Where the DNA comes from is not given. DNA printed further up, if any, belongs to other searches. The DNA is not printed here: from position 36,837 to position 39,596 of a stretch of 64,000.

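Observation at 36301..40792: Orphan three-gene TadE/TadG-like operon with no pilus machinery nearby (best candidate for an undescribed system)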

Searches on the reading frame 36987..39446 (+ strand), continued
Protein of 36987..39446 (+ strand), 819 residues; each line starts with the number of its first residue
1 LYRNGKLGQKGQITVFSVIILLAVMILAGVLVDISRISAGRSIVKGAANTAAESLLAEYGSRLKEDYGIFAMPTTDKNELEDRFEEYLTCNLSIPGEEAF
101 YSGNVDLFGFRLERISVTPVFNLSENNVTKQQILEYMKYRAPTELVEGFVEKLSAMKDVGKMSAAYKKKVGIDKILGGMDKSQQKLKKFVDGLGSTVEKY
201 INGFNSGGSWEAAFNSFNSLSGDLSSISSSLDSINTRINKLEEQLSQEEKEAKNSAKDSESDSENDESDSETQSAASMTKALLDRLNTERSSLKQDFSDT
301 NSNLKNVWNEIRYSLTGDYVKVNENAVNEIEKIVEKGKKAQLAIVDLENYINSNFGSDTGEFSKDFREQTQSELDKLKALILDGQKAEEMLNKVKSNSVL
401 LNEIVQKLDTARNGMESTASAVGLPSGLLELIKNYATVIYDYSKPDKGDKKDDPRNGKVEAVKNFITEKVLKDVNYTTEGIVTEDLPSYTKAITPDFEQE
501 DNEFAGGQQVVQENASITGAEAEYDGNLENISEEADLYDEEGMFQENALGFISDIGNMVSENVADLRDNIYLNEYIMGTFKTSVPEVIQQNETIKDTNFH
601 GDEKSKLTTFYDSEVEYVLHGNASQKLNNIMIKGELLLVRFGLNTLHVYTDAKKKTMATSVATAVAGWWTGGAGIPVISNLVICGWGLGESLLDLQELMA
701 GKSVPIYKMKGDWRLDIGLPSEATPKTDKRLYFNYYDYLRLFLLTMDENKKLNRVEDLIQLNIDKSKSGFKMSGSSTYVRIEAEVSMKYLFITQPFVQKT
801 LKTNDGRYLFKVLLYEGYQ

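Call 22: find_related_loci(query=A1, collection=genome_contigs, flank=10000)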
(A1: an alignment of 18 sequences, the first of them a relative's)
Query A1 (819 aa) in genome_contigs; peptide patterns used: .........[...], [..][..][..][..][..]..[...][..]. (x = any residue, [..] = any of these).
166 stretches matched a pattern; 142 encode a relative of the query (tblastn E <= 1e-3); the best 80 are kept; 77 distinct loci.
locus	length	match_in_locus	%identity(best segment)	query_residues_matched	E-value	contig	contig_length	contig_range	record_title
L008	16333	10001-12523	73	1-819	0e+0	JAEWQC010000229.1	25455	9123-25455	MAG: Bacillota bacterium isolate OH_SBrB_125 k127_638230, whole genome shotgun sequence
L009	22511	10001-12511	68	1-819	0e+0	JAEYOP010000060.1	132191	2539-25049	MAG: Bacillota bacterium isolate OH_CBB_158 k127_1395010, whole genome shotgun sequence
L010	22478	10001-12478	62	11-818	0e+0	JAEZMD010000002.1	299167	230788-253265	MAG: Bacillota bacterium isolate OH_CDB_9 k127_62238, whole genome shotgun sequence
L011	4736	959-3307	64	11-818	0e+0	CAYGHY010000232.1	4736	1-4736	MAG TPA_asm: uncultured Oscillospiraceae bacterium isolate ERP113451_co2_28 genome assembly, contig: NODE_15295_length_4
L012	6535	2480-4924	62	11-818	0e+0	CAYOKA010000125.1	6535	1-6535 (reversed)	MAG TPA_asm: uncultured Oscillospiraceae bacterium isolate binchicken_co39_276 genome assembly, contig: NODE_25710_lengt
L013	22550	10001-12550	61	6-818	0e+0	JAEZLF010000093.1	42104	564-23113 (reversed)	MAG: Bacillota bacterium isolate OH_CDB_60 k127_2582381, whole genome shotgun sequence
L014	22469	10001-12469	63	11-818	0e+0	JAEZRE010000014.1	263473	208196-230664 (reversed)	MAG: Bacillota bacterium isolate OH_PBB_125 k127_141333, whole genome shotgun sequence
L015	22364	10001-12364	62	11-818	0e+0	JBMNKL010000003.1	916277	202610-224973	MAG: Acetivibrionales bacterium isolate SBF912LR0HQ0016 contig_37028, whole genome shotgun sequence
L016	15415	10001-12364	61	11-818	0e+0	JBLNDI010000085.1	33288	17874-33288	MAG: Bacillota bacterium isolate MAG103 PRJNA950955_bin12_renamed_84, whole genome shotgun sequence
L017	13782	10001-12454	62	11-818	0e+0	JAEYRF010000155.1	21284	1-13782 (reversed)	MAG: Bacillota bacterium isolate OH_CBB_50 k127_1617585, whole genome shotgun sequence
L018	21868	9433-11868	62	11-818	0e+0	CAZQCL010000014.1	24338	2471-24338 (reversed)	MAG TPA_asm: uncultured Oscillospiraceae bacterium isolate binchicken_co39_235 genome assembly, contig: NODE_4980_length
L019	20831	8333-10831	61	11-818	0e+0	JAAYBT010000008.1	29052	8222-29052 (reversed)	MAG: Clostridiaceae bacterium isolate AS06rmzACSIP_356 11018_AS06, whole genome shotgun sequence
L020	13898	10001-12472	62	11-818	0e+0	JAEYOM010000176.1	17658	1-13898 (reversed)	MAG: Bacillota bacterium isolate OH_CBB_152 k127_2256074, whole genome shotgun sequence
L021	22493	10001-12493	59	12-818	0e+0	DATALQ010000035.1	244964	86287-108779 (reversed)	MAG TPA_asm: Clostridia bacterium isolate SMAG_U6968 k141_936671, whole genome shotgun sequence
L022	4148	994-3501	58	11-818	0e+0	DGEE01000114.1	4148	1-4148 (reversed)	MAG TPA_asm: Hungateiclostridiaceae bacterium UBA3934 UBA3934_contig_7034, whole genome shotgun sequence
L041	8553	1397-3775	44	8-818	0e+0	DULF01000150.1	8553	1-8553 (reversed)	MAG TPA_asm: Clostridiaceae bacterium isolate AS04akNAM_100 45669_AS04, whole genome shotgun sequence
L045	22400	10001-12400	39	3-818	1e-167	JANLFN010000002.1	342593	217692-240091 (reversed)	MAG: Eubacteriales bacterium isolate A05DMB11 NODE_18_length_342593_cov_19.288380, whole genome shotgun sequence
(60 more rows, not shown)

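Call 27: find_homologous_proteins(query=A2, max_evalue=1e-120)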
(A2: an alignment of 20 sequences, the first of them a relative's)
Query A2 (20 sequences) (412 aa, profile of the alignment): 8000 proteins with E <= 1e-120 among 8000 candidates; the best 120 are listed.
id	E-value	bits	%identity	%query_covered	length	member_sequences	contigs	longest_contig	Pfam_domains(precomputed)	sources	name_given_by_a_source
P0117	5.2e-227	772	92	100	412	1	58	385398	PF00437.27,PF27713.1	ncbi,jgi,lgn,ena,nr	ncbi:MAG TPA: CpaF family protein [Acetivibrio sp.]|jgi:pilus assembly protein CpaF|nr:CpaF family p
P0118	5.6e-227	771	92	100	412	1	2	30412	PF00437.27,PF27713.1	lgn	-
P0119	1.3e-226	770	92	100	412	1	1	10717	PF00437.27,PF27713.1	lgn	-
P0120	1.3e-226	770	92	100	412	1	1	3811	PF00437.27,PF27713.1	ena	-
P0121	1.4e-226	770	80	100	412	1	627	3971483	PF00437.27,PF27713.1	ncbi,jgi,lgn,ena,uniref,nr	ncbi:MAG TPA: CpaF family protein [Hungateiclostridium thermocellum]|jgi:pilus assembly protein CpaF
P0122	3.4e-226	769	92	100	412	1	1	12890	PF00437.27,PF27713.1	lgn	-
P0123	3.4e-226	769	77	100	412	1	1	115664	PF00437.27,PF27713.1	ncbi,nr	ncbi:MAG: CpaF family protein [Clostridia bacterium]|nr:CpaF family protein [Clostridia bacterium]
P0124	5.5e-226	768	85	100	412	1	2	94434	PF00437.27,PF27713.1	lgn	-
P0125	2.3e-225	766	100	100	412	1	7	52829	PF00437.27,PF27713.1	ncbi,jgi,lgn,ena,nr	ncbi:MAG: CpaF family protein [Clostridium sp.]|jgi:pilus assembly protein CpaF|nr:CpaF family prote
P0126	4.0e-225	765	93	100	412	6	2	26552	PF00437.27,PF27713.1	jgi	jgi:pilus assembly protein CpaF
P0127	4.2e-225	765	80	100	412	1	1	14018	PF00437.27,PF27713.1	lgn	-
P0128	5.0e-225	765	80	100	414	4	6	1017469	PF00437.27,PF27713.1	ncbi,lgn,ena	-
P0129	1.1e-224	764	100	100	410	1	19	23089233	PF00437.27,PF27713.1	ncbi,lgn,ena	-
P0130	2.4e-224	763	100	100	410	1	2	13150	PF00437.27,PF27713.1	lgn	-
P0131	2.4e-224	763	77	98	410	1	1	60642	PF00437.27,PF27713.1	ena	-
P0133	4.4e-224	762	78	99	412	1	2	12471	PF00437.27,PF27713.1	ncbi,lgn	ncbi:MAG: CpaF family protein [Bacillota bacterium]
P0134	4.7e-224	762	79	100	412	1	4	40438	PF00437.27,PF27713.1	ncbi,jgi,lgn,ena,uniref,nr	ncbi:MAG TPA: CpaF family protein [Acetivibrio sp.]|uniref:CpaF family protein n=1 Tax=Acetivibrio s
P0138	2.3e-223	759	79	100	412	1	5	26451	PF00437.27,PF00485.25,PF27713.1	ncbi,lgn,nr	ncbi:MAG TPA: CpaF family protein [Clostridium sp.]|nr:CpaF family protein [Clostridium sp.]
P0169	2.0e-220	750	78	99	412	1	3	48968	PF00437.27,PF00005.34,PF27713.1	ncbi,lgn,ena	-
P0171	2.1e-220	750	79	100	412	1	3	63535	PF00437.27,PF12775.14,PF27713.1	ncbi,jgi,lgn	-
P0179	1.1e-219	747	72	99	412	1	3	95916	PF00437.27,PF27713.1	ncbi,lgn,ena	-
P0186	1.8e-219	747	74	100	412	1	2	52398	PF00437.27,PF27713.1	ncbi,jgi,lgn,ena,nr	ncbi:MAG: putative conjugal transfer protein [Firmicutes bacterium ADurb.Bin419]|nr:MAG: putative co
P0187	1.8e-219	747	77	99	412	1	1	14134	PF00437.27,PF00005.34,PF27713.1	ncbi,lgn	-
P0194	3.0e-219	746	72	99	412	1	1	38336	PF00437.27,PF27713.1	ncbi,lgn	-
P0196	3.4e-219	746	74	100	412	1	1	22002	PF00437.27,PF27713.1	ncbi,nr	ncbi:MAG TPA: CpaF family protein [Clostridiaceae bacterium]|nr:CpaF family protein [Clostridiaceae 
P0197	3.5e-219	746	72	100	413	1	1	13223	PF00437.27,PF27713.1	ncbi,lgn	-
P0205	8.0e-219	745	81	100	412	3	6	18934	PF00437.27,PF27713.1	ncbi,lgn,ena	-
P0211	2.1e-218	743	71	100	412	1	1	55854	PF00437.27,PF27713.1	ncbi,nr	ncbi:MAG: CpaF family protein [Clostridia bacterium]|nr:CpaF family protein [Clostridia bacterium]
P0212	2.4e-218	743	74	100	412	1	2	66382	PF00437.27,PF27713.1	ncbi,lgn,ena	-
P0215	2.7e-218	743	73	100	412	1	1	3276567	PF00437.27,PF27713.1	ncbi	ncbi:UNVERIFIED_CONTAM: pilus assembly protein CpaF [Acetivibrio alkalicellulosi]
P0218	4.3e-218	742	71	99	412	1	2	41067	PF00437.27,PF27713.1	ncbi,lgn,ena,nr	ncbi:MAG: CpaF family protein [Clostridia bacterium]|nr:CpaF family protein [Clostridia bacterium]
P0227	1.3e-217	741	72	100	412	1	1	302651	PF00437.27,PF27713.1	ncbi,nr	ncbi:MAG: CpaF family protein [Clostridia bacterium]|nr:CpaF family protein [Clostridia bacterium]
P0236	3.2e-217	739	79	100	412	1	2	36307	PF00437.27,PF27713.1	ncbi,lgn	-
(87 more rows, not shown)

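Call 28: find_encoding_contigs(protein=P0215, flank=10000, max_places=2)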
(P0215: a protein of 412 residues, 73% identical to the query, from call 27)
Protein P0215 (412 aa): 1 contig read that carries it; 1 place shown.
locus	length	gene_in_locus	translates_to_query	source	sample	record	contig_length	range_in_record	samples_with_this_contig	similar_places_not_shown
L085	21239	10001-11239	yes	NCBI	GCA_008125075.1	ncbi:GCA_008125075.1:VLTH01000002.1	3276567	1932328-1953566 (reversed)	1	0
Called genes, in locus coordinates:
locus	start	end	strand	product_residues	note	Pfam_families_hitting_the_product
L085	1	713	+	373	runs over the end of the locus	PF00483:NTP_transferase, PF25084:LbH_EIF2B, PF25087:GMPPB_C (weak), PF25247:LbH_GLGC (faint), PF24894:Hexapep_GlmU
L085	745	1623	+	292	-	PF00781:DAGK_cat, PF19279:YegS_C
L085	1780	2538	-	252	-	PF00106:adh_short, PF13561:adh_short_C2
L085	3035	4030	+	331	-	PF01699:Na_Ca_ex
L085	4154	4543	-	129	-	PF14276:DUF4363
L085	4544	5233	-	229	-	PF04239:DUF421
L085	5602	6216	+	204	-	PF02254:TrkA_N, PF13241:NAD_binding_7 (weak)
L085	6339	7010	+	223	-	PF02254:TrkA_N, PF02080:TrkA_C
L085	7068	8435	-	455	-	PF02386:TrkH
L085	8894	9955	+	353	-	PF21194:TadZ-like_ARD, PF01656:CbiA (faint), PF13614:AAA_31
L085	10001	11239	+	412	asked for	PF00437:T2SSE, PF27713:UCP018868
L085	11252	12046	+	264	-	PF00482:T2SSF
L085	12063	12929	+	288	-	PF00482:T2SSF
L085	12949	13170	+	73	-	PF16982:Flp1_like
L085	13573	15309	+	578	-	PF00664:ABC_membrane, PF02463:SMC_N (faint), PF00005:ABC_tran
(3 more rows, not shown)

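Call 31: find_encoding_contigs(protein=P0121, flank=10000, max_places=1)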
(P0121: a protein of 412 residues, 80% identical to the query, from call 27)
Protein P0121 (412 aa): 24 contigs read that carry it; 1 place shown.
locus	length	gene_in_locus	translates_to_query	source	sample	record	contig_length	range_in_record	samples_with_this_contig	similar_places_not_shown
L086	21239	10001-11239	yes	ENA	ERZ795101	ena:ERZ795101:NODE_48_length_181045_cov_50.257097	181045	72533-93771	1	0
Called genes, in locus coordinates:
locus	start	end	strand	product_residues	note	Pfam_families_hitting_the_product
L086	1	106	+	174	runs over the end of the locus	PF09424:YqeY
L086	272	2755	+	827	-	PF01368:DHH, PF02272:DHHA1, PF17768:RecJ_OB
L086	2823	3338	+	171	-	PF00156:Pribosyltran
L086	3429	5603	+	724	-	PF01966:HD, PF13328:HD_4, PF04607:RelA_SpoT, PF02824:TGS, PF19296:RelA_AH, PF28438:RelA_RIS, PF13291:ACT_4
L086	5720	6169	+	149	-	PF02580:Tyr_Deacylase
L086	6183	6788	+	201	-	PF23023:Anti-Pycsar_Apyc1 (weak), PF00753:Lactamase_B, PF12706:Lactamase_B_2 (weak)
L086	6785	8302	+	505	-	PF04055:Radical_SAM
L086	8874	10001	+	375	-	PF21194:TadZ-like_ARD (weak), PF13614:AAA_31 (faint)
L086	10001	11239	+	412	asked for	PF00437:T2SSE, PF27713:UCP018868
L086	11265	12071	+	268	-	PF00482:T2SSF (weak)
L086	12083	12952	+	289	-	PF00482:T2SSF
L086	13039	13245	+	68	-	PF16982:Flp1_like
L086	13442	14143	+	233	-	-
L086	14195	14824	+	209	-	PF01478:Peptidase_A24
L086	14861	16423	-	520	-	PF19909:DUF6382, PF16697:Yop-YscD_cpl (faint), PF00498:FHA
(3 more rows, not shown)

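Call 41: find_homologous_proteins(query=L041:5158-5592:+, max_evalue=0.001)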
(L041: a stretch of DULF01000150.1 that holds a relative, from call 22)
Query L041:5158-5592:+ (144 aa): 5 proteins with E <= 0.001 among 240 candidates.
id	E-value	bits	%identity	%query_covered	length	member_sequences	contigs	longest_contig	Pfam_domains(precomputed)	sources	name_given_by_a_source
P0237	1.4e-83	296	100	100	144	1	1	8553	PF01478.24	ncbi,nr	ncbi:MAG TPA: hypothetical protein GXX14_09615 [Clostridiaceae bacterium]|nr:hypothetical protein [C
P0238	1.2e-57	212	74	98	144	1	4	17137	PF01478.24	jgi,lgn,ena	-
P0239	4.1e-51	191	65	99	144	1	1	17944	PF01478.24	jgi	-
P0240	3.0e-45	172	58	87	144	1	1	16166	PF01478.24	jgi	-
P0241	1.3e-4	40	30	90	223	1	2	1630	PF01478.24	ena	-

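Call 42: find_encoding_contigs(protein=P0240, flank=10000, max_places=2)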
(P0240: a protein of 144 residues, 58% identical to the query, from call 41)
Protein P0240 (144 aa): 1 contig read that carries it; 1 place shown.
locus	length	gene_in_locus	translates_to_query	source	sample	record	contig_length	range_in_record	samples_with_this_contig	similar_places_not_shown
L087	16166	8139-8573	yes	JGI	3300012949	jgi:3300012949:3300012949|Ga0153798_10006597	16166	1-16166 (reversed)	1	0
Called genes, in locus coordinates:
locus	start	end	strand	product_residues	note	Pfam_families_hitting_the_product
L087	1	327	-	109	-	?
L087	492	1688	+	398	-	PF00768:Peptidase_S11, PF13354:Beta-lactamase2 (weak), PF07943:PBP5_C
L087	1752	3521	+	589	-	PF02310:B12-binding, PF04055:Radical_SAM, PF13311:DUF4080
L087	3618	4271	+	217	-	PF07811:TadE (weak)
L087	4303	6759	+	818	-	PF18960:DUF5702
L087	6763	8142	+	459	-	PF21111:CDI_toxin_EC869_like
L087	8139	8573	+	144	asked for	PF01478:Peptidase_A24 (weak)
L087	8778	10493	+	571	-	PF14716:HHH_8, PF14520:HHH_5, PF14791:DNA_pol_B_thumb, PF02811:PHP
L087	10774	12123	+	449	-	PF00202:Aminotran_3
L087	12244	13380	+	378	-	PF01408:GFO_IDH_MocA, PF22685:Gal80p_C-like, PF22725:GFO_IDH_MocA_C3, PF02894:GFO_IDH_MocA_C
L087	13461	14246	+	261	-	PF08220:HTH_DeoR, PF08279:HTH_11, PF08280:HTH_Mga (weak), PF00455:DeoRC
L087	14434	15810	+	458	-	PF00291:PALP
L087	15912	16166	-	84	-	?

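Call 60: predict_structure(alignment_id=A5)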
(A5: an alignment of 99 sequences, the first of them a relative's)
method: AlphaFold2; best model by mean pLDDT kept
length: 819 residues; sequences in the alignment: 99
mean_pLDDT: 80.2   pTM: 0.69
mean pLDDT of the five models: 80.2, 79.4, 78.1, 77.6, 76.4
residues with pLDDT >= 90: 144; 70-90: 522; 50-70: 118; < 50: 35
segments of 3 or more residues with pLDDT < 50: 258-272, 507-518
pLDDT, mean of each block of 10 residues (from residue 1): 54 84 86 85 90 77 85 79 89 63 63 88 88 87 68 84 89 85 86 73 85 89 87 88 81 54 41 66 87 90 90 89 91 89 90 74 78 81 77 91 89 64 79 85 64 74 69 81 86 80 58 39 77 74 84 84 72 92 87 86 89 94 90 91 87 83 66 71 88 91 84 68 65 91 90 94 87 87 86 65 83 81
secondary structure, 60 per line:
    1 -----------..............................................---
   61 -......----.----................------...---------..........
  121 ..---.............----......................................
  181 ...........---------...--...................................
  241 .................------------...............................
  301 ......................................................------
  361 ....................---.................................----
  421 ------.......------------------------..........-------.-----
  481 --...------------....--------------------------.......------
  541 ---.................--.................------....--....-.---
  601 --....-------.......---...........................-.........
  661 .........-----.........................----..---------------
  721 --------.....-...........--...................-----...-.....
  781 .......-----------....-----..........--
elements in order (helices of 4 or more, strands of 3 or more residues): H12-57 H62-67 H77-92 E111-122 H126-138 H143-191 H206-257 H270-354 H361-380 H384-416 H427-433 H458-467 H498-501 H528-534 H544-560 H563-579 E586-589 E592-595 H614-620 H625-650 H652-669 H675-699 H735-745 H748-766 E776-787 E808-817
